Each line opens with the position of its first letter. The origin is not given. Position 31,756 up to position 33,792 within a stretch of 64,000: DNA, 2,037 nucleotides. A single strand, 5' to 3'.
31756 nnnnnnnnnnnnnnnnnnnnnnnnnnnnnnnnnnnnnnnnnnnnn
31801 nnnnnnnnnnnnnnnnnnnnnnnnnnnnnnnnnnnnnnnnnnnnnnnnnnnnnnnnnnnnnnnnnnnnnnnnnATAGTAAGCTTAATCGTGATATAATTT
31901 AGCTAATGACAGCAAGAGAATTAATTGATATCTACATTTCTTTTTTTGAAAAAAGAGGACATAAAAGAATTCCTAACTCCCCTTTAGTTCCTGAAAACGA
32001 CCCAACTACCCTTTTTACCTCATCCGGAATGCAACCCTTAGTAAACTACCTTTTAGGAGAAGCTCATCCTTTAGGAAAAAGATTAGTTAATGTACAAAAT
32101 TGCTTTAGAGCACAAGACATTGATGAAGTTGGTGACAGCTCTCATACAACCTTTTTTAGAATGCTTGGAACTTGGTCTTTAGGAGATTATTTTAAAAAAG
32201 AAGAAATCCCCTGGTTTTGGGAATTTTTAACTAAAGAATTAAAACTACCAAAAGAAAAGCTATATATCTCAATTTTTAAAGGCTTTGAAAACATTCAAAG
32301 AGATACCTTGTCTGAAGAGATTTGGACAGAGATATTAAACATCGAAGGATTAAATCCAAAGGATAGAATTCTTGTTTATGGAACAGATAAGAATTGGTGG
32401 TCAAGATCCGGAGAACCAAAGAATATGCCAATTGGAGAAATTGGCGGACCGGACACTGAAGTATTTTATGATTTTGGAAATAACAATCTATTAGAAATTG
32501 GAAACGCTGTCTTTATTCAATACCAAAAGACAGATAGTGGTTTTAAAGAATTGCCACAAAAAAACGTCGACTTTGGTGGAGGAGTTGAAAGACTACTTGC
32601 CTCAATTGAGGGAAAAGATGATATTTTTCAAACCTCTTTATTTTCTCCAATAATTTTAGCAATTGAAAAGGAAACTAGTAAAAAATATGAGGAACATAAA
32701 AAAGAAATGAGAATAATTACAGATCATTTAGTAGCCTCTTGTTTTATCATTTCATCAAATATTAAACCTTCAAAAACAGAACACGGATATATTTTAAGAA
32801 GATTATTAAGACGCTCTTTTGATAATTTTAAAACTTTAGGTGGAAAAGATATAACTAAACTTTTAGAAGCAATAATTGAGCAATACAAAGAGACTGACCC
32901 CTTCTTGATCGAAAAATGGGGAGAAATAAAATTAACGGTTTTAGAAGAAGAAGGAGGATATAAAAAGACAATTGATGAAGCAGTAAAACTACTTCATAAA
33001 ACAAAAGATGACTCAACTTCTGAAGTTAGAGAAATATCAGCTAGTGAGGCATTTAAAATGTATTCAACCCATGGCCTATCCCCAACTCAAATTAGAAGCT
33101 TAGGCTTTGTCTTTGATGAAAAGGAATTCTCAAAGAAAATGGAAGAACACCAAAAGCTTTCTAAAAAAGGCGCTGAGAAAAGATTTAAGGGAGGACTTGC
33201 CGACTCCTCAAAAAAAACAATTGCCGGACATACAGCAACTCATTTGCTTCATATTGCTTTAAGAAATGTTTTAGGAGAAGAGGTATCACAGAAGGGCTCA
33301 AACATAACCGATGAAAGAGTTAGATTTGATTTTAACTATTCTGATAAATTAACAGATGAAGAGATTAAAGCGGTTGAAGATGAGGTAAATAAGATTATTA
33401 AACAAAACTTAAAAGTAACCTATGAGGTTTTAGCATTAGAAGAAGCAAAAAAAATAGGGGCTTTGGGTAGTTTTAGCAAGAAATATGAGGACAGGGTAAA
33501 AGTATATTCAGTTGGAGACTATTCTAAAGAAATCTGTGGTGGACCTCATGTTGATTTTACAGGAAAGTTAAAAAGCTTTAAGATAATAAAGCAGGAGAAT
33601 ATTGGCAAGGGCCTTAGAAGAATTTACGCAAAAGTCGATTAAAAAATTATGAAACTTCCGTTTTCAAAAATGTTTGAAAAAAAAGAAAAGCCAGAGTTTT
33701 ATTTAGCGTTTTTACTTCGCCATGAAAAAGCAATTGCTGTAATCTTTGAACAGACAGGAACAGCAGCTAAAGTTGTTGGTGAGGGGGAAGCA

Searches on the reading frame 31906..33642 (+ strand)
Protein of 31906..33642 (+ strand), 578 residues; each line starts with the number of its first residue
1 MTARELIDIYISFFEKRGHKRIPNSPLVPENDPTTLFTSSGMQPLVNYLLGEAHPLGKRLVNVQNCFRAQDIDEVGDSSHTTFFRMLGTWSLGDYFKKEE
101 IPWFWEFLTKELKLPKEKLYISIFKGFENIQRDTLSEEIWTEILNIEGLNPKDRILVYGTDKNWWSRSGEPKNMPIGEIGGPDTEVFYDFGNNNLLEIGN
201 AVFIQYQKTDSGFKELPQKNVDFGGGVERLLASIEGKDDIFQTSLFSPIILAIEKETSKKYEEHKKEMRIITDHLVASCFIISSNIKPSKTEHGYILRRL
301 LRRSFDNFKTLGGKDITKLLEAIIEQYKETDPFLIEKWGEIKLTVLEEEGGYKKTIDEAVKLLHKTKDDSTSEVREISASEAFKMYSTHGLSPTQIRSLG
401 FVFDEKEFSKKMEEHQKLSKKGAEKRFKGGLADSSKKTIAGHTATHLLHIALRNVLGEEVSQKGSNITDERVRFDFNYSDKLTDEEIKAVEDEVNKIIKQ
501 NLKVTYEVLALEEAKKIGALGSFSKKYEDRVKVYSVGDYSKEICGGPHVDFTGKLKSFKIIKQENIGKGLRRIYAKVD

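Call 9: find_related_loci(query=window:31906-33642:+, collection=genome_contigs, flank=10000)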
Query window:31906-33642:+ (578 aa) in genome_contigs; peptide patterns used: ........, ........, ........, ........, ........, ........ (x = any residue, [..] = any of these).
599 stretches matched a pattern (row limit reached: there are more); 536 encode a relative of the query (tblastn E <= 1e-3); the best 80 are kept; 80 distinct loci.
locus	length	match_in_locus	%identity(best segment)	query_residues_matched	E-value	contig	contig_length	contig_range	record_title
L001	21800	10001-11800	74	1-577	0e+0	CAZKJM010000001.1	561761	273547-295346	MAG TPA_asm: uncultured Gammaproteobacteria bacterium isolate binchicken_co20_415 genome assembly, contig: NODE_8_length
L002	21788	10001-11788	69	1-577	0e+0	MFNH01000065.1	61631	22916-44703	MAG: Candidatus Levybacteria bacterium RBG_16_35_11 RBG_16_scaffold_790, whole genome shotgun sequence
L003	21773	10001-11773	65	1-577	0e+0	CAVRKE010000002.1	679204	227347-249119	MAG: Candidatus Levybacteria bacterium isolate MFD01476.bin.1.95 genome assembly, contig: contig_6007, whole genome shot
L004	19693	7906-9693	64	1-578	0e+0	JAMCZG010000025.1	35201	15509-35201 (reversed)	MAG: Patescibacteria group bacterium isolate FK_Sedi_B_Bin.314 NODE_3514_length_35201_cov_5.09831, whole genome shotgun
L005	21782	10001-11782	64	1-577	0e+0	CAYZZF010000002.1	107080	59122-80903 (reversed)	MAG TPA_asm: uncultured Gammaproteobacteria bacterium isolate SRP093762_co1_95 genome assembly, contig: NODE_108_length_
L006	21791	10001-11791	62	1-577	0e+0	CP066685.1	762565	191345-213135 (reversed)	MAG: Candidatus Levyibacteriota bacterium isolate NC_groundwater_389_Ag_B-0.1um_36_40 chromosome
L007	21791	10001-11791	65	1-578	0e+0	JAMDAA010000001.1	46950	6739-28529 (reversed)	MAG: Patescibacteria group bacterium isolate FK_Sedi_B_Bin.274 NODE_1958_length_46950_cov_17.5234, whole genome shotgun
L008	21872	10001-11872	61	1-578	0e+0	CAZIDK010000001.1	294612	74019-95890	MAG TPA_asm: uncultured Gammaproteobacteria bacterium isolate SRP302447_co4_23 genome assembly, contig: NODE_116_length_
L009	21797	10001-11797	63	1-577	0e+0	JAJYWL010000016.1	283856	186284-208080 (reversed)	MAG: bacterium isolate FK3.bin113 NODE_31_length_283856_cov_3.502479, whole genome shotgun sequence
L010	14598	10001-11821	63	1-577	0e+0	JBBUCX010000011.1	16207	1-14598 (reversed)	MAG: Patescibacteria group bacterium isolate H51-bin115_1 H51_bin115_1_000000000011, whole genome shotgun sequence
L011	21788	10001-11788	61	1-575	0e+0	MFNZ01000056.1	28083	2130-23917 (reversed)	MAG: Candidatus Levybacteria bacterium RIFCSPHIGHO2_02_FULL_37_13 rifcsphigho2_02_scaffold_6680, whole genome shotgun se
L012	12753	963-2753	62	1-578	0e+0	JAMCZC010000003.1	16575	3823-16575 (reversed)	MAG: Patescibacteria group bacterium isolate FK_Sedi_B_Bin.322 NODE_12934_length_16575_cov_35.3967, whole genome shotgun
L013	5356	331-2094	62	1-577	0e+0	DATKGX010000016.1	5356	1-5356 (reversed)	MAG TPA_asm: Patescibacteria group bacterium isolate SMAG_U14562 k141_187216, whole genome shotgun sequence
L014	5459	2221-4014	61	1-577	0e+0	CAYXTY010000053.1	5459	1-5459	MAG TPA_asm: uncultured Gammaproteobacteria bacterium isolate SRP286056_co1_91 genome assembly, contig: NODE_21738_lengt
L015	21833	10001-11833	60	1-577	0e+0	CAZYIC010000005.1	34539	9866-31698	MAG TPA_asm: uncultured Gammaproteobacteria bacterium isolate binchicken_co38_456 genome assembly, contig: NODE_2606_len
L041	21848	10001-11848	59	1-577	0e+0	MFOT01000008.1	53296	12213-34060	MAG: Candidatus Levybacteria bacterium RIFCSPLOWO2_01_FULL_38_21 rifcsplowo2_01_scaffold_1744, whole genome shotgun sequ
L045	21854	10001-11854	56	1-577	0e+0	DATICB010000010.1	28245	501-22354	MAG TPA_asm: Patescibacteria group bacterium isolate SMAG_U16305 k141_1161879, whole genome shotgun sequence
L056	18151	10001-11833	55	1-577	0e+0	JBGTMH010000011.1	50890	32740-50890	MAG: Patescibacteria group bacterium isolate JTS-RE358 k141_6284409, whole genome shotgun sequence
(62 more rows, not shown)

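Call 43: search_protein_families(library=pfam, proteins=[L041:5391-6635:-, L041:8088-9209:-, L041:4178-4867:-, L015:6558-7679:-, L015:8729-9925:-, L005:7558-8790:-, L003:7126-8550:-, L056:7466-8893:+, L045:7525-9933:-, L010:8037-8861:-], max_evalue=0.001)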
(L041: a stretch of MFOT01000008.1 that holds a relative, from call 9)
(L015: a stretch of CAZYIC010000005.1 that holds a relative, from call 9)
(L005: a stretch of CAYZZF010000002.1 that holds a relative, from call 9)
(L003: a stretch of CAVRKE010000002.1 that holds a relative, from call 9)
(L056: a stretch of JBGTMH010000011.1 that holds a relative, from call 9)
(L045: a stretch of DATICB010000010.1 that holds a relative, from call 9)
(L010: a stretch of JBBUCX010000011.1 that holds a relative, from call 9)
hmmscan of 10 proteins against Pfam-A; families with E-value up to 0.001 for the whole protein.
L041:5391-6635:- (414 aa): 1 family
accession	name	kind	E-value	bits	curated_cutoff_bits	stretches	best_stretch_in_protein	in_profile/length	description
PF05559.16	DUF763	-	1.2e-113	380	35.5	1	5-376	1-319/319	Protein of unknown function (DUF763)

L041:8088-9209:- (373 aa): 1 family
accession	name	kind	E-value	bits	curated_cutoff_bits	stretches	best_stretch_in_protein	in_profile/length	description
PF08541.16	ACP_syn_III_C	-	4e-25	88.2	26.6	1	283-371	1-89/90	3-Oxoacyl-[acyl-carrier-protein (ACP)] synthase III C terminal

L041:4178-4867:- (229 aa): 0 families

L015:6558-7679:- (373 aa): 0 families

L015:8729-9925:- (398 aa): 2 families
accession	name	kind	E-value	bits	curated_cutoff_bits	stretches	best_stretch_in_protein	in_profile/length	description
PF07690.21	MFS_1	-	8.7e-23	81.2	33.4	1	16-334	3-324/347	Major Facilitator Superfamily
PF12832.13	MFS_1_like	-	5.9e-06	26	25.2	1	31-373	21-372/373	MFS_1 like family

L005:7558-8790:- (410 aa): 1 family
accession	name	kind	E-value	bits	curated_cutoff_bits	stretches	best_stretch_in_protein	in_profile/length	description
PF05559.16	DUF763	-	3.8e-116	388.2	35.5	1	4-370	1-319/319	Protein of unknown function (DUF763)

L003:7126-8550:- (474 aa): 2 families
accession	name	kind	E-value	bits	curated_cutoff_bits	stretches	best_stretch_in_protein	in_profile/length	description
PF05977.19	MFS_3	-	8.4e-64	216.3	27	1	73-458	5-391/524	Transmembrane secretion effector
PF07690.21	MFS_1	-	3.5e-37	128.6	33.4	1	84-419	2-339/347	Major Facilitator Superfamily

L056:7466-8893:+ (475 aa): 2 families
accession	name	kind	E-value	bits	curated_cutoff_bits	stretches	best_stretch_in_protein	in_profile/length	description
PF00082.27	Peptidase_S8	-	1.5e-52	179.2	21.8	1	179-420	1-275/288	Subtilase family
PF22148.1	Fervidolysin_NPro-like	-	5.5e-11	43.1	21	1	50-124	2-75/81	Fervidolysin N-terminal prodomain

L045:7525-9933:- (802 aa): 2 families
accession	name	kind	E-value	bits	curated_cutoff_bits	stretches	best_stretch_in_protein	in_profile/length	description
PF00293.34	NUDIX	-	1.9e-09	38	21.1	1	644-768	8-122/134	NUDIX domain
PF15891.11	Nuc_deoxyri_tr2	-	0.00016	22.4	30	0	150-217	16-90/105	Nucleoside 2-deoxyribosyltransferase like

L010:8037-8861:- (274 aa): 0 families
